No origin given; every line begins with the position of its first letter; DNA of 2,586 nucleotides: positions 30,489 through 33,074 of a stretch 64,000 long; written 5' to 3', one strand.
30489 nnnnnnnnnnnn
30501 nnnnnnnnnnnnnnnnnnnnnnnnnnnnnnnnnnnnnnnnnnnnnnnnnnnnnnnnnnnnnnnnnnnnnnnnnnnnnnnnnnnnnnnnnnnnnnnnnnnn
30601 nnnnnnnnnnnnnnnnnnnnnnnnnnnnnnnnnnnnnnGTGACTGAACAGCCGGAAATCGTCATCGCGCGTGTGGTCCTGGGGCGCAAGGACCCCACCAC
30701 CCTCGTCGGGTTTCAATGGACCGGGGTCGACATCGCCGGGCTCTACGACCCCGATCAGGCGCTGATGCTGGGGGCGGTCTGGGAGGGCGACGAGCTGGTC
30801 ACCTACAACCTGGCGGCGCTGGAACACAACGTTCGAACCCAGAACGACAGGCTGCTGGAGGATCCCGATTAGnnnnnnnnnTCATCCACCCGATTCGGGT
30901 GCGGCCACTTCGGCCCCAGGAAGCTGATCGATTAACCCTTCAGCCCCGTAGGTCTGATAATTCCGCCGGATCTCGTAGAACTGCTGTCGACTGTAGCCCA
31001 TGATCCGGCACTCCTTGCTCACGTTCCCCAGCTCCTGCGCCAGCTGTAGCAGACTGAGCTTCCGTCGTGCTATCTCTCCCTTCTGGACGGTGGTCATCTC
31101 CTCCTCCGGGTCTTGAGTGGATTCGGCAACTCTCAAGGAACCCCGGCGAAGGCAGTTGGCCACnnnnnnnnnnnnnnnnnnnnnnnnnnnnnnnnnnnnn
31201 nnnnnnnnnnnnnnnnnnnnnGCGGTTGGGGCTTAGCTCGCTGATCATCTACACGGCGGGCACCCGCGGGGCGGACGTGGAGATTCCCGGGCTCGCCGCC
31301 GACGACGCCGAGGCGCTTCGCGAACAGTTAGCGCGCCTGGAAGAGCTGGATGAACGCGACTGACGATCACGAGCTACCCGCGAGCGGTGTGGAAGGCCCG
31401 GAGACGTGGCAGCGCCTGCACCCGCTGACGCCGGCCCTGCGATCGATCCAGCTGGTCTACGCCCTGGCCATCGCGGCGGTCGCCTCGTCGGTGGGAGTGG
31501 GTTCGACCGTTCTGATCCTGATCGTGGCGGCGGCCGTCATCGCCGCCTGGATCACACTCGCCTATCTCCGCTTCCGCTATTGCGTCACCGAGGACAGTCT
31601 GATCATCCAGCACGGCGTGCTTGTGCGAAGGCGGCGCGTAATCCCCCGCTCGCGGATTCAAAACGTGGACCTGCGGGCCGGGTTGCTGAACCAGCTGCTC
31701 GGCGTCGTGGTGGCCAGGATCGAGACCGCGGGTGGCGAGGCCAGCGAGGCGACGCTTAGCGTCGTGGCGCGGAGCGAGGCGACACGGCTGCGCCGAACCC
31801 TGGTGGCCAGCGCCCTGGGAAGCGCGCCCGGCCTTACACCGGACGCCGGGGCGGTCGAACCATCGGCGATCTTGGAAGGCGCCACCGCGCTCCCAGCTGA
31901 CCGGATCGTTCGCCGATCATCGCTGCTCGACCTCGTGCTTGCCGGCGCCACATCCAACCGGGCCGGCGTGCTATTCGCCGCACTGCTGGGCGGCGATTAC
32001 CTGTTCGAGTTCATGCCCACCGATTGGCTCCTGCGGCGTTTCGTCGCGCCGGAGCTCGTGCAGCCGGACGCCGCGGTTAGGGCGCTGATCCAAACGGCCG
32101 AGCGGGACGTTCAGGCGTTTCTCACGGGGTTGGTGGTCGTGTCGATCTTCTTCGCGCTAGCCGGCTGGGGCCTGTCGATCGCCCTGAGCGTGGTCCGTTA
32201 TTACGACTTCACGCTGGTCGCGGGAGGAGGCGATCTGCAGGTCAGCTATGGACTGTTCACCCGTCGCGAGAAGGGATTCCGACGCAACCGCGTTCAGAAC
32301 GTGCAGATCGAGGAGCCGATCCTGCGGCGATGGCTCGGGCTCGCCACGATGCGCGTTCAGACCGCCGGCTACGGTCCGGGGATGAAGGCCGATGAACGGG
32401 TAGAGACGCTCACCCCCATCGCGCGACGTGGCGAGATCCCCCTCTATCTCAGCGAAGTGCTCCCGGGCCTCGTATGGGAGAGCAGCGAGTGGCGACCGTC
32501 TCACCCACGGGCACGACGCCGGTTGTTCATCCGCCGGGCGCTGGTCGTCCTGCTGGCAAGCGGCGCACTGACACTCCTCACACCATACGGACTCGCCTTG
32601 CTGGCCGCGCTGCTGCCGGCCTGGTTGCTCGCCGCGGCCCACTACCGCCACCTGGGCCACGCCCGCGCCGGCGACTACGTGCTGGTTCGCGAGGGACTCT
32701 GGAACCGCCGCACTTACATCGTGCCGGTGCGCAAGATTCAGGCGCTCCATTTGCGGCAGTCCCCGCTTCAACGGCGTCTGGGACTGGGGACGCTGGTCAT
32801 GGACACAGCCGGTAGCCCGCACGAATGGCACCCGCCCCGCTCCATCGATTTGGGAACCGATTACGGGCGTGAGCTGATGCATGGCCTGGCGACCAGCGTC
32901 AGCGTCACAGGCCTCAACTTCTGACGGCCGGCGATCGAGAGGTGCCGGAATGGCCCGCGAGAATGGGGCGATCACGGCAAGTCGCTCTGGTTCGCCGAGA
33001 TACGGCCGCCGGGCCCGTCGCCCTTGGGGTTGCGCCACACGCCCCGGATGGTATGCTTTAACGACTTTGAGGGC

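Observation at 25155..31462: Calvin-cycle island (cbbP-cbbL-cbbS-cbbX) inserted between ydbS and ydbT, flanked by imperfect 240-bp direct repeats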

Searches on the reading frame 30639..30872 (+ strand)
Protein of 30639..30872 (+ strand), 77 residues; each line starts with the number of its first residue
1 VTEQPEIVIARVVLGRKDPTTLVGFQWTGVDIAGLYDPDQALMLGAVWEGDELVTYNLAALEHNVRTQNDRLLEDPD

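Call 5: search_protein_families(library=pfam, proteins=[window:30639-30872:+], max_evalue=0.01)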
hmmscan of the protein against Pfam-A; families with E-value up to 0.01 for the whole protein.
window:30639-30872:+ (77 aa): 0 families

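Call 26: search_protein_families(library=pfam, proteins=[window:30639-30872:+], max_evalue=10)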
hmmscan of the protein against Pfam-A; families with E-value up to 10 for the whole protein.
window:30639-30872:+ (77 aa): 0 families

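Call 27: search_protein_families(library=ncbifam, proteins=[window:30639-30872:+], max_evalue=0.1)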
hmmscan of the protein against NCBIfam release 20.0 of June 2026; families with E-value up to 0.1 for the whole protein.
window:30639-30872:+ (77 aa): 0 families

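Call 50: find_homologous_proteins(query=window:30639-30872:+, max_evalue=0.001)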
Query window:30639-30872:+ (77 aa): 48 proteins with E <= 0.001 among 48 candidates.
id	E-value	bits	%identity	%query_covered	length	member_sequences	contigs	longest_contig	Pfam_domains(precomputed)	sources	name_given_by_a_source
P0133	1.8e-44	166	100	100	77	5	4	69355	-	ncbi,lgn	-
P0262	6.7e-36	139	83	100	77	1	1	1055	-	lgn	-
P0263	5.9e-20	88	63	88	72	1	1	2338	-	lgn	-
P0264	1.3e-19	87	61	100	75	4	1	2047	-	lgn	-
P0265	2.4e-19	86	57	100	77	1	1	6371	-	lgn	-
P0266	2.5e-18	83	64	87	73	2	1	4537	-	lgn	-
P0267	4.2e-18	82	63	88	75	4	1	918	-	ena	-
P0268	7.7e-18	82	56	100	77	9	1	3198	-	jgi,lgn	jgi:hypothetical protein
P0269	2.1e-17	80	63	87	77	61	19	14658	-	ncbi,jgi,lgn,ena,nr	ncbi:MAG: hypothetical protein QOJ93_2275 [Actinomycetota bacterium]|jgi:hypothetical protein|nr:hyp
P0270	2.1e-17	80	63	87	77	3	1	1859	-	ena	-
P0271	5.3e-17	79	63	87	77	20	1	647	-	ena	-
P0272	5.8e-17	79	59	91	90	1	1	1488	-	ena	-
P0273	1.0e-16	78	60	87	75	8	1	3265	-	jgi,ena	-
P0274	3.0e-16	77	60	88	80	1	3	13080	-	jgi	jgi:hypothetical protein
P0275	3.9e-16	76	60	87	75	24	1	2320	-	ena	-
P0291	4.8e-10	57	51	87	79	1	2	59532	-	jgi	-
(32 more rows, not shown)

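Call 51: find_encoding_contigs(protein=P0269, flank=6000, max_places=4)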
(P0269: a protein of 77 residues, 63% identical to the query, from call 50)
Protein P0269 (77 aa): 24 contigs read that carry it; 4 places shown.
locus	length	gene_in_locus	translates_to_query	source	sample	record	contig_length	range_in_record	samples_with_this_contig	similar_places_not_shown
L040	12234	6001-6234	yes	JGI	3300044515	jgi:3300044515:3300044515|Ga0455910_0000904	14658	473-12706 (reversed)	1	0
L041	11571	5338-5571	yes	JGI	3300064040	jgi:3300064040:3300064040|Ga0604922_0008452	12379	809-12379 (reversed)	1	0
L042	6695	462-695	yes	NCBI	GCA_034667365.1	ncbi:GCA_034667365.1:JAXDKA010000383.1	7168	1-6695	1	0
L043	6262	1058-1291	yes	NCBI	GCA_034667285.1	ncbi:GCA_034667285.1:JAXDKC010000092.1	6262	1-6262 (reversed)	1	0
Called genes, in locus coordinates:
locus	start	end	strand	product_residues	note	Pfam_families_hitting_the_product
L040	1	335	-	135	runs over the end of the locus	-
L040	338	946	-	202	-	PF07638:Sigma70_ECF, PF04542:Sigma70_r2, PF08281:Sigma70_r4_2, PF04545:Sigma70_r4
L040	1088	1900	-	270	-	PF00106:adh_short, PF08659:KR, PF13561:adh_short_C2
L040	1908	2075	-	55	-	PF00471:Ribosomal_L33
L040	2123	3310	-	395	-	PF00009:GTP_EFTU, PF03144:GTP_EFTU_D2, PF03143:GTP_EFTU_D3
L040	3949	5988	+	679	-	PF18565:Glyco_hydro2_C5 (faint), PF02369:Big_1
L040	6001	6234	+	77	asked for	-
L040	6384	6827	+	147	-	-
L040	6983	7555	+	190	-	-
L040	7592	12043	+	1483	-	PF16697:Yop-YscD_cpl, PF13191:AAA_16 (faint), PF01580:FtsK_SpoIIIE, PF13555:AAA_29 (faint), PF25199:nSTAND_NTPase5 (faint), PF00005:ABC_tran (faint), PF13401:AAA_22 (faint), PF01580:FtsK_SpoIIIE, +1 more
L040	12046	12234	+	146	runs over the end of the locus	-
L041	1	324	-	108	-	?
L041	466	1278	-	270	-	PF00106:adh_short, PF08659:KR, PF13561:adh_short_C2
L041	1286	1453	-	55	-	PF00471:Ribosomal_L33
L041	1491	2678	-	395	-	PF00009:GTP_EFTU, PF03144:GTP_EFTU_D2, PF03143:GTP_EFTU_D3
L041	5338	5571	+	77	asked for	-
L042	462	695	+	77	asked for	-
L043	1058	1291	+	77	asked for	-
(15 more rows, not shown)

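Call 52: find_encoding_contigs(protein=P0291, flank=6000, max_places=2)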
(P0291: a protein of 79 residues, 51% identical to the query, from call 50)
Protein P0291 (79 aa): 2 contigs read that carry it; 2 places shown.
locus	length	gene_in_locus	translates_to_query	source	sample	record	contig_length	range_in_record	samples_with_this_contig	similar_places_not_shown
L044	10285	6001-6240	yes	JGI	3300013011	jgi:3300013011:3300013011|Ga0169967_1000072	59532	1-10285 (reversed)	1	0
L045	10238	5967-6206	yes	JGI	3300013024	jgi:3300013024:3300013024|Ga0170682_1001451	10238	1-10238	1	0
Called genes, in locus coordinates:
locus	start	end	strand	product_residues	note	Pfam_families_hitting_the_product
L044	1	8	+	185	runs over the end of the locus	PF01965:DJ-1_PfpI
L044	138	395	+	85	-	-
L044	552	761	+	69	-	-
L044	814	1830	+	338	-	PF21338:Top1B_N_bact, PF01028:Topoisom_I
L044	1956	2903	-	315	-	PF00890:FAD_binding_2 (faint), PF01266:DAO (faint), PF07992:Pyr_redox_2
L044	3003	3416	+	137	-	-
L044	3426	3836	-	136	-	PF09490:CbtA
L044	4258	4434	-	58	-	PF09489:CbtB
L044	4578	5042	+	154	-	PF00376:MerR, PF13411:MerR_1, PF09278:MerR-DNA-bind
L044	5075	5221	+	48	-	-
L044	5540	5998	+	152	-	PF17866:AAA_lid_6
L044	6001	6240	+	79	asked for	-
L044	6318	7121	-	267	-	PF00142:Fer4_NifH (faint), PF01656:CbiA, PF02374:ArsA_ATPase (weak), PF06564:CBP_BcsQ (faint), PF10609:ParA (faint)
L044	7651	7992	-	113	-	PF12728:HTH_17 (weak)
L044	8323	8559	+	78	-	PF02604:PhdYeFM_antitox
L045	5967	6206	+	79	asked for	-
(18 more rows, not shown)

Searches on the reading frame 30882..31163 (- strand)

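Call 6: search_protein_families(library=pfam, proteins=[window:30882-31163:-], max_evalue=0.01)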
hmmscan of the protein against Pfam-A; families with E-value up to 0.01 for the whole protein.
window:30882-31163:- (93 aa): 3 families
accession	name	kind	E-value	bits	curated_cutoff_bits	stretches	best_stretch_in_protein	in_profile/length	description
PF13518.12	HTH_28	-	1.8e-09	38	25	1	34-80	1-47/52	Helix-turn-helix domain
PF13551.12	HTH_29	-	1.3e-07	32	28.1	1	34-82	1-48/64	Winged helix-turn helix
PF13384.12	HTH_23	-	8.2e-06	25.9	24.6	1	33-78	5-50/50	Homeodomain-like domain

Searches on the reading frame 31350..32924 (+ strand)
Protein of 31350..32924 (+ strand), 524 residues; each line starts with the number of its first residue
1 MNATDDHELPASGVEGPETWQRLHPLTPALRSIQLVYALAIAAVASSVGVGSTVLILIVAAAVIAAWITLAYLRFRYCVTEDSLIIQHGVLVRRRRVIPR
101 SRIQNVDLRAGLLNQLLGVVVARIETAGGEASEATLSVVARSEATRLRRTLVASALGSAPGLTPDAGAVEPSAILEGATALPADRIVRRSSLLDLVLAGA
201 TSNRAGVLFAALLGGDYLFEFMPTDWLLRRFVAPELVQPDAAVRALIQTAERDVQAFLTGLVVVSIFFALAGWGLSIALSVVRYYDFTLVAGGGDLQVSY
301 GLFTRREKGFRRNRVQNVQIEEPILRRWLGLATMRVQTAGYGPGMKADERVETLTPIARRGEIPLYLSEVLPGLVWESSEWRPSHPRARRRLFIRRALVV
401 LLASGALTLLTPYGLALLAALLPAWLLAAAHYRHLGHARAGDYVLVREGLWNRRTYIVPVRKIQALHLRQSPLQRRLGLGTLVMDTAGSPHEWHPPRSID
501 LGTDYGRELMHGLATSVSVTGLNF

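Call 5: search_protein_families(library=pfam, proteins=[window:31350-32924:+], max_evalue=0.01)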
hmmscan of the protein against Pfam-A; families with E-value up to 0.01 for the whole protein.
window:31350-32924:+ (524 aa): 2 families
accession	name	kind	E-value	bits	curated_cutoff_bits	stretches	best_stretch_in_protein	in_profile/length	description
PF03703.20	bPH_2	-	7.2e-51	170.8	22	3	72-151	1-78/78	Bacterial PH domain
PF24649.1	DUF7642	-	0.0018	18.7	27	0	77-155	17-95/100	Domain of unknown function (DUF7642)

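Call 11: find_encoding_contigs(protein=window:31350-32924:+, flank=10000, max_places=10)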
Protein window:31350-32924:+ (524 aa): no gene with exactly this product is on record in the collection.

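Call 13: find_related_loci(query=window:31350-32924:+, collection=genome_contigs, flank=10000)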
Query window:31350-32924:+ (524 aa) in genome_contigs; peptide patterns used: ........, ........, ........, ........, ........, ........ (x = any residue, [..] = any of these).
418 stretches matched a pattern; 22 encode a relative of the query (tblastn E <= 1e-3); 22 distinct loci.
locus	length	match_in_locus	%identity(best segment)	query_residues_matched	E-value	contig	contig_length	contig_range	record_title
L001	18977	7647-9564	63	15-524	0e+0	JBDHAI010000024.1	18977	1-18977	MAG: Gemmatimonadota bacterium isolate M3-44_Bin_197 M3-44_Bin_197_scaffold_15733, whole genome shotgun sequence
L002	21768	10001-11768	66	15-505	0e+0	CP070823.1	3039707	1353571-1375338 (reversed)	MAG: Gemmatimonadota bacterium isolate bin113 chromosome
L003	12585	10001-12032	66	12-524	0e+0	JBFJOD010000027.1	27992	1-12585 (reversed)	MAG: Gemmatimonadota bacterium isolate Mix_sand18.2022.04.D.102 k141_1319657_length_27992_cov_13.1088, whole genome shot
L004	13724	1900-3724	66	15-524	0e+0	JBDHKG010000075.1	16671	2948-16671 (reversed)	MAG: Gemmatimonadota bacterium isolate BHB10-38_Bin_179 BHB10-38_Bin_179_scaffold_19443, whole genome shotgun sequence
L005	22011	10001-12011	64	18-524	0e+0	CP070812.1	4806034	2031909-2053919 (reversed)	MAG: Gemmatimonadota bacterium isolate bin1194 chromosome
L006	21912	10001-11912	63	12-524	0e+0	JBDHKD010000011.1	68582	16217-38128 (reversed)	MAG: Gemmatimonadota bacterium isolate BHB10-38_Bin_112 BHB10-38_Bin_112_scaffold_857, whole genome shotgun sequence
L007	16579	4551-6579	63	3-524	0e+0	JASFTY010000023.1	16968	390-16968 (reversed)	MAG: Gemmatimonadales bacterium isolate D1103U20metaG_sub_Bin_457 D1103U20metaG_FD_scaffold_796_c1, whole genome shotgun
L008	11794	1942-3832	63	12-524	0e+0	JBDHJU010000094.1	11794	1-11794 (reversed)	MAG: Gemmatimonadota bacterium isolate BHB10-26_Bin_323 BHB10-26_Bin_323_scaffold_23139, whole genome shotgun sequence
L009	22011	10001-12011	65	15-524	0e+0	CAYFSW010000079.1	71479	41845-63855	MAG TPA_asm: uncultured Gemmatimonadota bacterium isolate ERP108616_co1_161 genome assembly, contig: k119_753949, whole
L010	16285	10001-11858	62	15-524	0e+0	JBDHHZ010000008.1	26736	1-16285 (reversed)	MAG: Gemmatimonadota bacterium isolate M8-62_Bin_385 M8-62_Bin_385_scaffold_5531, whole genome shotgun sequence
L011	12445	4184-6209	64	6-524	0e+0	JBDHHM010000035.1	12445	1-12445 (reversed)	MAG: Gemmatimonadota bacterium isolate M8-62_Bin_196 M8-62_Bin_196_scaffold_27173, whole genome shotgun sequence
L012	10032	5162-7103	61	12-524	0e+0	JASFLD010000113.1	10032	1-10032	MAG: Gemmatimonadales bacterium isolate D0817M02metaG_sub_Bin_188 D0817M02metaG_FD_scaffold_2840_c1, whole genome shotgu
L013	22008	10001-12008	65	20-524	1e-179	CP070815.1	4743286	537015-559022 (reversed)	MAG: Gemmatimonadota bacterium isolate bin118 chromosome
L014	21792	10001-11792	61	17-524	5e-177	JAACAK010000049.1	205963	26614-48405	MAG: Candidatus Kutchimonas denitrificans isolate KS3-K002 K_merged_R1_(paired)_contig_42464, whole genome shotgun seque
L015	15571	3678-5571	63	15-524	0e+0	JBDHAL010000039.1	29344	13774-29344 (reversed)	MAG: Gemmatimonadota bacterium isolate M3-44_Bin_235 M3-44_Bin_235_scaffold_12377, whole genome shotgun sequence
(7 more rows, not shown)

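Call 27: search_protein_families(library=ncbifam, proteins=[window:31350-32924:+], max_evalue=0.1)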
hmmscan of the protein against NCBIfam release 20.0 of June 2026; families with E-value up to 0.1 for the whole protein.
window:31350-32924:+ (524 aa): 0 families

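Call 86: search_protein_families(library=pfam, proteins=[L002:6758-8077:+, L002:8074-9804:+], max_evalue=0.001)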
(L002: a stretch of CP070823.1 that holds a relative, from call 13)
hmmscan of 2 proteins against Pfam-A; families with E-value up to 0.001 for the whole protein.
L002:6758-8077:+ (439 aa): 0 families

L002:8074-9804:+ (576 aa): 0 families
